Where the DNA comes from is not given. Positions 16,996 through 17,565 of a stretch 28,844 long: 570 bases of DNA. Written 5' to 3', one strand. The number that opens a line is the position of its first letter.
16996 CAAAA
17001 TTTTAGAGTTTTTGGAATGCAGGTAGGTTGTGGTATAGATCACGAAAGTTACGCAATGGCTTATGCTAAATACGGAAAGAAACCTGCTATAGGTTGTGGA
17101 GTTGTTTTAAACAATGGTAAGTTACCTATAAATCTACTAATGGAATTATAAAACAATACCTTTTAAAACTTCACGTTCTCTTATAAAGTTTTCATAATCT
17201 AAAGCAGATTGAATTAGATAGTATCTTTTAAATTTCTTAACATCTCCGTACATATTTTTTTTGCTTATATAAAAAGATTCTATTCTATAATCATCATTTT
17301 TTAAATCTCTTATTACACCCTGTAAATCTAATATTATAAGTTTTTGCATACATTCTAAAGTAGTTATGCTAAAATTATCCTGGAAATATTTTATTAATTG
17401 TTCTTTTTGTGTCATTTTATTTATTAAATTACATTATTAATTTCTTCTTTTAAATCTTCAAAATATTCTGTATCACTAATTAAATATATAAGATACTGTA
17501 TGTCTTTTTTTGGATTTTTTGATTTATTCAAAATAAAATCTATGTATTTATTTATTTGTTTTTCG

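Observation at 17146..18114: Reverse-strand micro-operon of six tiny overlapping genes ending in a winged-helix regulator, an acr-aca-like architecture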

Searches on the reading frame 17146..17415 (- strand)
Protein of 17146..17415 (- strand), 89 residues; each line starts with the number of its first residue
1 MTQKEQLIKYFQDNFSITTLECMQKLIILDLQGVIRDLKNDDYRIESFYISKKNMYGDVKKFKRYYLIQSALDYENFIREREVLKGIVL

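Call 6: search_protein_families(library=pfam, proteins=[window:17146-17415:-], max_evalue=1)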
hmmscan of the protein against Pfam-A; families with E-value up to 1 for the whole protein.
window:17146-17415:- (89 aa): 2 families
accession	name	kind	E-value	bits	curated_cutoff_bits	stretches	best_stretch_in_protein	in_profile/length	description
PF14090.12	HTH_39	-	1.3e-06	28.6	21.3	1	2-67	1-67/70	Winged helix-turn-helix domain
PF21488.3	YqbF_HeH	-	0.033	14.2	27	1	26-46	15-35/39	YqbF, HeH motif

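Call 8: find_related_loci(query=window:17146-17415:-, collection=viral_contigs, flank=6000)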
Query window:17146-17415:- (89 aa) in viral_contigs; peptide patterns used: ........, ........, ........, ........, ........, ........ (x = any residue, [..] = any of these).
25 stretches matched a pattern; 12 encode a relative of the query (tblastn E <= 1e-3); 12 distinct loci.
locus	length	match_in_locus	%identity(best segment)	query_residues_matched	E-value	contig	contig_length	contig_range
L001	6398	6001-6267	98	1-89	2e-54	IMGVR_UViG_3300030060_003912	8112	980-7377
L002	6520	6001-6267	84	1-89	3e-48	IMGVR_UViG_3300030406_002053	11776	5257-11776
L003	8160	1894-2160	84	1-89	3e-48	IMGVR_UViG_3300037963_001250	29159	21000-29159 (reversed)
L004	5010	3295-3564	87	1-89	1e-47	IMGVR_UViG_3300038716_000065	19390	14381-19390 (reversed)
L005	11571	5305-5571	83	1-89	1e-47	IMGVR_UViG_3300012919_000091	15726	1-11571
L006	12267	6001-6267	83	1-89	9e-47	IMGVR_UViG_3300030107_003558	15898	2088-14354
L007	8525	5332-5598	81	1-89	9e-46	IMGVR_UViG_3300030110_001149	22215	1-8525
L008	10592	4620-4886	81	1-89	2e-45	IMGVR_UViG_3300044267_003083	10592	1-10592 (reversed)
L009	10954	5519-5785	79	1-89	2e-44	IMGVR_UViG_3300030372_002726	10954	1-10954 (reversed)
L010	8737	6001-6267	80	1-89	2e-44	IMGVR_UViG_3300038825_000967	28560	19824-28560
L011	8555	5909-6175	79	1-89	1e-43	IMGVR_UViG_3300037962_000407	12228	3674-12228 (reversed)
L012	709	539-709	100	1-57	1e-36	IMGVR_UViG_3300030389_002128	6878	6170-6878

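Call 12: search_protein_families(library=phrogs, proteins=[window:17146-17415:-], max_evalue=0.1)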
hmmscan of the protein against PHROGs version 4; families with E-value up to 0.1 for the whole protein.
window:17146-17415:- (89 aa): 2 families
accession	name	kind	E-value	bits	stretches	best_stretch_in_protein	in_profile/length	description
phrog_4973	-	unknown function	4.1e-11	44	1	1-70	67-133/149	-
phrog_29504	-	unknown function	0.097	14.2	0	27-43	39-55/63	-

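Call 21: find_homologous_proteins(query=window:17146-17415:-, max_evalue=0.001)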
Query window:17146-17415:- (89 aa): 69 proteins with E <= 0.001 among 71 candidates.
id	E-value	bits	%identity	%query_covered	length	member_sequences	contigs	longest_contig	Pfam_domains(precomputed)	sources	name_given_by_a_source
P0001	1.0e-48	181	98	100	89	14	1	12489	PF14090.13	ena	-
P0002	2.2e-47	176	96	100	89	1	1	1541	PF14090.13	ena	-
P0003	2.5e-42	160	87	100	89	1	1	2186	PF14090.13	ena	-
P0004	5.1e-42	159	84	100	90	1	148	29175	PF14090.13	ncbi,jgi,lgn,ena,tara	jgi:hypothetical protein|tara:strand:+ start:279 stop:551 length:273 start_codon:yes stop_codon:yes 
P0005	5.2e-42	159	84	100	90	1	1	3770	PF14090.13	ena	-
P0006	8.1e-42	159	87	100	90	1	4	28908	PF14090.13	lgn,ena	-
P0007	1.0e-41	158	87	100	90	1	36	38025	PF14090.13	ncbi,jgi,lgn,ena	jgi:hypothetical protein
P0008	1.3e-41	158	87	100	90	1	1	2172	PF14090.13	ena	-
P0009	1.6e-41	158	83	100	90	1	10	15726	PF14090.13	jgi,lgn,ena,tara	tara:strand:- start:101 stop:373 length:273 start_codon:yes stop_codon:yes gene_type:complete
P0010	1.6e-41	158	83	100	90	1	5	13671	PF14090.13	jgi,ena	-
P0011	1.9e-41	157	83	100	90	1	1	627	PF14090.13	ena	-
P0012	3.6e-41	156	86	100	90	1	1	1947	PF14090.13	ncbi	-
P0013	4.2e-41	156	86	100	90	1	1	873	PF14090.13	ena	-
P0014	4.3e-41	156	86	100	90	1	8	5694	PF14090.13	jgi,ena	-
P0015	4.6e-41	156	86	100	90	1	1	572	PF14090.13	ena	-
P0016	4.7e-41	156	86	100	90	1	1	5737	PF14090.13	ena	-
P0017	5.0e-41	156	83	100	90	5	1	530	PF14090.13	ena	-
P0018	7.1e-41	156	86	100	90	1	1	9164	PF14090.13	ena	-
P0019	8.7e-41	155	82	100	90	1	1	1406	PF14090.13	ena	-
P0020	8.7e-41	155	86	100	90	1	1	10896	PF14090.13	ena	-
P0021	1.2e-40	155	83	100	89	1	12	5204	PF14090.13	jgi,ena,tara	tara:strand:+ start:102 stop:371 length:270 start_codon:yes stop_codon:yes gene_type:complete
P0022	1.3e-40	155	83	100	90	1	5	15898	PF14090.13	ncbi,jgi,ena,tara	tara:strand:- start:3678 stop:3950 length:273 start_codon:yes stop_codon:yes gene_type:complete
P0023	1.4e-40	155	83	100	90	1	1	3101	PF14090.13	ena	-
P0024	1.9e-40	154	84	100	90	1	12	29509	PF14090.13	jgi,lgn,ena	-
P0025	2.7e-40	154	84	100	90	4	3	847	PF14090.13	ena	-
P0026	4.9e-40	153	81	100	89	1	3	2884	PF14090.13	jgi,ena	-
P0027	5.7e-40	153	82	100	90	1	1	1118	PF14090.13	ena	-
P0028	9.7e-40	152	82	100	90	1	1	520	PF14090.13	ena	-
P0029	1.6e-39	151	82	100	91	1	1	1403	PF14090.13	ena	-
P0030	1.6e-39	151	80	100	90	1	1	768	PF14090.13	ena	-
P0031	2.1e-39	151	81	100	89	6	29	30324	PF14090.13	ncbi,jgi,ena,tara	tara:strand:+ start:145 stop:414 length:270 start_codon:yes stop_codon:yes gene_type:complete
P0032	1.5e-38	148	80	100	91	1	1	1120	PF14090.13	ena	-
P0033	2.3e-38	148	78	100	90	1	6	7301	PF14090.13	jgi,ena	-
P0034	2.9e-38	147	80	100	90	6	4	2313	PF14090.13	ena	-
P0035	3.0e-38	147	81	100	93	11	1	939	PF14090.13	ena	-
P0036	4.9e-38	146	79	100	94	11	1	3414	PF14090.13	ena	-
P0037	9.2e-38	146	79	100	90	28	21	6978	PF14090.13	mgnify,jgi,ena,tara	mgnify:FL=1|tara:strand:- start:1267 stop:1539 length:273 start_codon:yes stop_codon:yes gene_type:c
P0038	1.1e-37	145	78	100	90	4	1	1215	PF14090.13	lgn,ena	-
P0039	1.8e-37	145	79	100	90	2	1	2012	PF14090.13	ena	-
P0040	1.8e-37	145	79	100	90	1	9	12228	PF14090.13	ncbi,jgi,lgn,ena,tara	jgi:hypothetical protein|tara:strand:+ start:1517 stop:1789 length:273 start_codon:yes stop_codon:ye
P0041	2.4e-37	144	78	100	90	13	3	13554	PF14090.13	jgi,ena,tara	tara:strand:- start:706 stop:978 length:273 start_codon:yes stop_codon:yes gene_type:complete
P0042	6.8e-37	143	79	100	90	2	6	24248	PF14090.13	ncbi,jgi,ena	-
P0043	8.1e-37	143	78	100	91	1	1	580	PF14090.13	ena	-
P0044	8.3e-37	143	78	100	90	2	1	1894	PF14090.13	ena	-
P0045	8.7e-37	143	76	100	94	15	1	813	PF14090.13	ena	-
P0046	1.3e-36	142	76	100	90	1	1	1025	PF14090.13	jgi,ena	jgi:hypothetical protein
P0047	1.5e-36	142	78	100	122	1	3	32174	PF14090.13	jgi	jgi:hypothetical protein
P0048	3.2e-36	141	76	100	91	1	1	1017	PF14090.13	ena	-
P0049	4.5e-36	140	78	100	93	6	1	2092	PF14090.13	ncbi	-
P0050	6.0e-36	140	75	100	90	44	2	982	PF14090.13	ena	-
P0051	3.5e-35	137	73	100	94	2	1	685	PF14090.13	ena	-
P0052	2.3e-34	135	74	100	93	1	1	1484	PF14090.13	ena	-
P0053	2.8e-34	135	73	100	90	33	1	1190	PF14090.13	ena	-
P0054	3.3e-34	134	72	100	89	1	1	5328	PF14090.13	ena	-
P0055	1.4e-32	129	71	100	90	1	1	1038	PF14090.13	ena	-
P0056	3.5e-32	128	70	100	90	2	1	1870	PF14090.13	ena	-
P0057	4.7e-27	112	66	94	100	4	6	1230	PF14090.13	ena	-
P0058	1.6e-26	110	71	89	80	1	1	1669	PF14090.13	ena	-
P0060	1.3e-19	88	78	62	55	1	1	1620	PF14090.13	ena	-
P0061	3.5e-17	80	57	81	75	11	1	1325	PF14090.13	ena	-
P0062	3.6e-15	74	63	73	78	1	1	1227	PF14090.13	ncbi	-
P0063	9.2e-15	72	59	78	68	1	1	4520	PF14090.13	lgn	-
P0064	4.1e-12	64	54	75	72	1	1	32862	PF14090.13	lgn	-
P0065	1.1e-11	63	54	75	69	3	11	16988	PF14090.13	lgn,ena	-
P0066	3.6e-9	55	63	52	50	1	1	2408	PF14090.13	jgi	jgi:hypothetical protein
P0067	3.5e-7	48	49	75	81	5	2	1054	PF14090.13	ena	-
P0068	5.3e-7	48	54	61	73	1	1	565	PF14090.13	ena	-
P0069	2.0e-5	43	42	75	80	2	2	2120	PF14090.13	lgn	-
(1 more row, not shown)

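Call 27: search_solved_structures(query=window:17146-17415:-, max_evalue=10)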
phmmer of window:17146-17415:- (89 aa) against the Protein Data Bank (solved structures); distinct sequences matched with E-value up to 10: 1.
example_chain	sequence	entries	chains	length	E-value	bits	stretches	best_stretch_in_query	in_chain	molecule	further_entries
3pr3_A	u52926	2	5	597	1.6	12.6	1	10-65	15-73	Glucose-6-phosphate isomerase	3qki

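Call 29: search_dna_similar(query=window:17146-17415:-, collection=phages, mode=protein, max_evalue=0.01, max_rows=30)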
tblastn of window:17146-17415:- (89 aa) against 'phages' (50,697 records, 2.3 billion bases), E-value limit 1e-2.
Records with a match: 2; places in all: 2; records where one place covers at least 80% of the query: 0.
Best place of each record, by identity: <60% 2.
By first word of the organism name: Lactococcus 1; Bacteriophage 1.
By host as written in the record: Lactococcus garvieae strain Bacchus 1; - 1.
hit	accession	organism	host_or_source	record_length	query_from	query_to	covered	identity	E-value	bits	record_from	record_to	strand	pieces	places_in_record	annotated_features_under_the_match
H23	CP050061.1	Lactococcus phage Bacchus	Lactococcus garvieae strain Bacchus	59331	1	67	75%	35.8%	4e-5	45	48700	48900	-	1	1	record has no annotation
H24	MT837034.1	Bacteriophage sp.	human fecal samples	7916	1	67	75%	32.8%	1e-3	41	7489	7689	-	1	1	record has no annotation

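Call 31: find_encoding_contigs(protein=P0064, flank=5000, max_places=3)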
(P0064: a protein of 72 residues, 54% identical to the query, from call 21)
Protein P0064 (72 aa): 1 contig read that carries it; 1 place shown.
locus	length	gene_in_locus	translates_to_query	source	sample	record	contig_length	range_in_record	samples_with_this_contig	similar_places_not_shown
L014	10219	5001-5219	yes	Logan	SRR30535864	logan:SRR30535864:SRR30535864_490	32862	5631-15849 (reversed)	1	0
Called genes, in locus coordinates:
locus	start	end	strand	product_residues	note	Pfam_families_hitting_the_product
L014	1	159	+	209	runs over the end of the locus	-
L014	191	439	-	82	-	PF08274:Zn_Ribbon_YjdM (weak)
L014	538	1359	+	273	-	PF02899:Phage_int_SAM_1 (weak), PF13495:Phage_int_SAM_4 (weak), PF00589:Phage_integrase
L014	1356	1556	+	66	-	-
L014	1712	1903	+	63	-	-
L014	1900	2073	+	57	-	-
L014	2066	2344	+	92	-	-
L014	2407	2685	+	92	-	-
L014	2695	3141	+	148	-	-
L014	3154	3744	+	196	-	PF04404:ERF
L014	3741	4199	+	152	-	-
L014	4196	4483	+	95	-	-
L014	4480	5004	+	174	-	PF07463:NUMOD4, PF13392:HNH_3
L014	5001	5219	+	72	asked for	PF14090:HTH_39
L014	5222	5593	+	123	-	PF00436:SSB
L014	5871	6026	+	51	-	-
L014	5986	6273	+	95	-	-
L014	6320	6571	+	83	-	-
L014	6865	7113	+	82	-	-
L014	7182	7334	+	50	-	-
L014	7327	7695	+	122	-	-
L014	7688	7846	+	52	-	-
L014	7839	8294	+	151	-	-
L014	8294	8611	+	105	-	-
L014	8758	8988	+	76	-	PF00847:AP2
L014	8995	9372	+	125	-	-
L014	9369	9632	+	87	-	-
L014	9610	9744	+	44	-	-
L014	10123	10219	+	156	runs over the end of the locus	-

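Call 32: find_encoding_contigs(protein=P0065, flank=5000, max_places=4)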
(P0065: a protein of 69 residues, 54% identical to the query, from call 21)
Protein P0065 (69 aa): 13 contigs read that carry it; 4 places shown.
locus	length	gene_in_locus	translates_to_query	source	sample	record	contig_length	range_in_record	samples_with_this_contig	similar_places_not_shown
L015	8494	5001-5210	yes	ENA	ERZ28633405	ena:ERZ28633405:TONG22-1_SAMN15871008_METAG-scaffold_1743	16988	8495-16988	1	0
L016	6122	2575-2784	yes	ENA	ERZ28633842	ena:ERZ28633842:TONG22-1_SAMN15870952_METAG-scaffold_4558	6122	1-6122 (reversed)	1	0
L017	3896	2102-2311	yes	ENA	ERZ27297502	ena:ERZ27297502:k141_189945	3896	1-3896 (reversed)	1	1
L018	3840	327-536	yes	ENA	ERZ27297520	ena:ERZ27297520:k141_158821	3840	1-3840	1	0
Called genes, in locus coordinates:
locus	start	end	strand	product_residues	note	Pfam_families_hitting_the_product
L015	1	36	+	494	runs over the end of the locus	-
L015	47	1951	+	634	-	-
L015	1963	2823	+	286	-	-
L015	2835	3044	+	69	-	PF16938:Phage_holin_Dp1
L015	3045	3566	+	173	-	-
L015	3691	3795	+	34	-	-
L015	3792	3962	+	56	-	-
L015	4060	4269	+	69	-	-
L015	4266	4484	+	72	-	-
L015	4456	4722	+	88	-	-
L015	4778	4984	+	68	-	-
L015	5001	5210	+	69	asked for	PF14090:HTH_39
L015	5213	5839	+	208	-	PF04404:ERF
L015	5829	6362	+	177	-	-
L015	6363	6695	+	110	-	-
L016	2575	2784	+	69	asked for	PF14090:HTH_39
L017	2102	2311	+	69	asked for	PF14090:HTH_39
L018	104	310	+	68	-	-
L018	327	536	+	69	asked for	PF14090:HTH_39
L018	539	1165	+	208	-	PF04404:ERF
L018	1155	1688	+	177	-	-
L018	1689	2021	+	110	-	-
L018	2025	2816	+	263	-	PF01145:Band_7, PF13421:Band_7_1 (weak)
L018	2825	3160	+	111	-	-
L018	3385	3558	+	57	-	-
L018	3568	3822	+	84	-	-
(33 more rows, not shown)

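Call 37: find_related_loci(query=A2, collection=genome_contigs, flank=8000)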
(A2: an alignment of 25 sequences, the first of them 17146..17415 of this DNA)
Query A2 (89 aa) in genome_contigs; peptide patterns used: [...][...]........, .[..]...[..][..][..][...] (x = any residue, [..] = any of these).
74 stretches matched a pattern; 1 encode a relative of the query (tblastn E <= 1e-3); 1 distinct loci.
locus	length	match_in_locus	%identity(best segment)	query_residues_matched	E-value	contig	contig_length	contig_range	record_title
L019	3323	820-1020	33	1-67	4e-10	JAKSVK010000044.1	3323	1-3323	MAG: Bacilli bacterium isolate Horse_feces357 MAG357_44, whole genome shotgun sequence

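Call 38: find_related_loci(query=A2, collection=metagenome_contigs, flank=3000)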
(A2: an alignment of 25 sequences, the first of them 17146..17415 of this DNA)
Query A2 (89 aa) in metagenome_contigs; peptide patterns used: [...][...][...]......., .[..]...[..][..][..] (x = any residue, [..] = any of these).
599 stretches matched a pattern (row limit reached: there are more); 55 encode a relative of the query (tblastn E <= 1e-3); 55 distinct loci.
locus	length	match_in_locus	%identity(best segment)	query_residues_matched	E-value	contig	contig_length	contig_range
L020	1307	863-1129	98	1-89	1e-56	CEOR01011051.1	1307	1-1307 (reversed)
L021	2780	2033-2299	84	1-89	6e-48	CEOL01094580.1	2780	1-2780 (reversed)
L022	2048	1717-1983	84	1-89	3e-48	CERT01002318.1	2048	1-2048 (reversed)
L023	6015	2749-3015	84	1-89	6e-48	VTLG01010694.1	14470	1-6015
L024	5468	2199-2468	87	1-89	3e-47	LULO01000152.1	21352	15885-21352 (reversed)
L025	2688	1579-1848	87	1-89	2e-47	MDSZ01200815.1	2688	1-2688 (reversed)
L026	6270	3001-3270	87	1-89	3e-47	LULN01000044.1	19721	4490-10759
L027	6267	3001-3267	83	1-89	2e-47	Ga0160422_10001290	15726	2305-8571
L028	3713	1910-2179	87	1-89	3e-47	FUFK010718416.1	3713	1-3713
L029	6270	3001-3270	87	1-89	2e-47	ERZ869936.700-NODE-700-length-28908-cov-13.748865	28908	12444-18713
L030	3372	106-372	83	1-89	2e-46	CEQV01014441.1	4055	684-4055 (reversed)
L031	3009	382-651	84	1-89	4e-46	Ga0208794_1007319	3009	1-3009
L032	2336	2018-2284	81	1-89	1e-45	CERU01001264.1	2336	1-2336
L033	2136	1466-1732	81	1-89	1e-45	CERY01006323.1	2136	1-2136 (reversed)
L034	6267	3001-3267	80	1-89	2e-45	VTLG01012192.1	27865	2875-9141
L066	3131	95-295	55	1-67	1e-18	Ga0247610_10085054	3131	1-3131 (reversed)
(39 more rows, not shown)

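Call 52: predict_structure(alignment_id=A2)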
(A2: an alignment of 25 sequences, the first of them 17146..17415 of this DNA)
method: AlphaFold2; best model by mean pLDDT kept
length: 89 residues; sequences in the alignment: 25
mean_pLDDT: 93.7   pTM: 0.81
mean pLDDT of the five models: 93.7, 92.6, 92.4, 92.1, 91.7
residues with pLDDT >= 90: 83; 70-90: 6; 50-70: 0; < 50: 0
segments of 3 or more residues with pLDDT < 50: none
pLDDT, mean of each block of 10 residues (from residue 1): 93 93 93 95 95 93 94 95 91
secondary structure, 60 per line:
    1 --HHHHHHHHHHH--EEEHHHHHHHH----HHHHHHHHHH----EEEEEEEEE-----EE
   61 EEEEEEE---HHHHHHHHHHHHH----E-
elements in order: H3-13 E16-18 H19-26 H31-40 E45-53 E59-67 H71-83

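Call 56: fold_search(model_id=the predicted structure, library=pdb)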
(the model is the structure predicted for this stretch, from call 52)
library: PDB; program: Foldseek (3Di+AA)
matches with E <= 10: 769; with E <= 0.001: 0
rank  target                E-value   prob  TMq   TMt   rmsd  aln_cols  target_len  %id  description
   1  5gpy_A                1.8e-03  1.00  0.62  0.34   6.7        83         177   13  Crystal structure of the human TFIIE complex (released 2016-11-02)
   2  7nvs_W                3.2e-03  1.00  0.62  0.32   6.6        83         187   13  RNA polymerase II core pre-initiation complex with closed promoter DNA in proximal position (released 2021-05-05)
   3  6o9l_Q                3.1e-02  1.00  0.60  0.14   8.6        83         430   12  Human holo-PIC in the closed state (released 2019-05-29)
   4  7nvr_W                3.3e-02  0.98  0.53  0.27   7.2        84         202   12  Human Mediator with RNA Polymerase II Pre-initiation complex (released 2021-05-05)
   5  5fj8_O                4.0e-02  0.89  0.44  0.10  10.4        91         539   16  Cryo-EM structure of yeast RNA polymerase III elongation complex at 3. 9 A (released 2015-11-25)
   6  5fj9_O                6.2e-02  0.82  0.44  0.10  10.4        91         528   16  Cryo-EM structure of yeast apo RNA polymerase III at 4.6 A (released 2015-11-25)
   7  2mlg_MODEL_1_A        8.1e-02  0.99  0.58  0.65   4.3        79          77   11  Stf76 from the Sulfolobus islandicus plasmid-virus pSSVx (released 2014-03-12)
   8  7z0h_O                8.6e-02  0.84  0.47  0.10  12.0        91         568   18  Structure of yeast RNA Polymerase III-Ty1 integrase complex at 2.6 A (focus subunit AC40). (released 2023-04-05)
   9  6pco_A                9.2e-02  0.94  0.50  0.34   9.7        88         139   14  Mechanism for regulation of DNA binding of Bordetella bronchiseptica BpsR by 6-hydroxynicotinic acid (released 2019-11-06)
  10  9e7l_A                1.3e-01  0.35  0.32  0.06  12.7        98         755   10  Yeast V-ATPase Vo proton channel bound to nanobody 2WVA7 (released 2025-02-05)
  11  1f4k_A                1.4e-01  0.66  0.47  0.39  13.9       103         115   13  CRYSTAL STRUCTURE OF THE REPLICATION TERMINATOR PROTEIN/B-SITE DNA COMPLEX (released 2001-06-08)
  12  6pco_C                1.5e-01  0.89  0.50  0.35  10.0        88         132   14  Mechanism for regulation of DNA binding of Bordetella bronchiseptica BpsR by 6-hydroxynicotinic acid (released 2019-11-06)
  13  3ced_A                1.5e-01  0.35  0.25  0.24   7.7        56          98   18  Crystal structure of the C-terminal NIL domain of an ABC transporter protein homologue from Staphylococcus aureus (released 2008-05-13)
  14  8zde_B                1.7e-01  0.91  0.51  0.33   7.7        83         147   19  Crystal structure of HsmR with DNA bound (released 2025-11-05)
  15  2fbi                  1.7e-01  0.82  0.51  0.36  13.1        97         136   14  The crystal structure of transcriptional regulator PA4135 (released 2005-12-20)
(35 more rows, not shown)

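Call 68: search_protein_families(library=ncbifam, proteins=[window:17146-17415:-], max_evalue=0.1)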
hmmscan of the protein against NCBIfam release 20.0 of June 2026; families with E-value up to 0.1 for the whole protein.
window:17146-17415:- (89 aa): 1 family
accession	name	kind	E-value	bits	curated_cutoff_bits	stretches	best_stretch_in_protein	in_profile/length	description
TIGR04435.1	restrict_AAA_1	hypoth_equivalog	0.0093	14.7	300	1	6-54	316-367/568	restriction system-associated AAA family ATPase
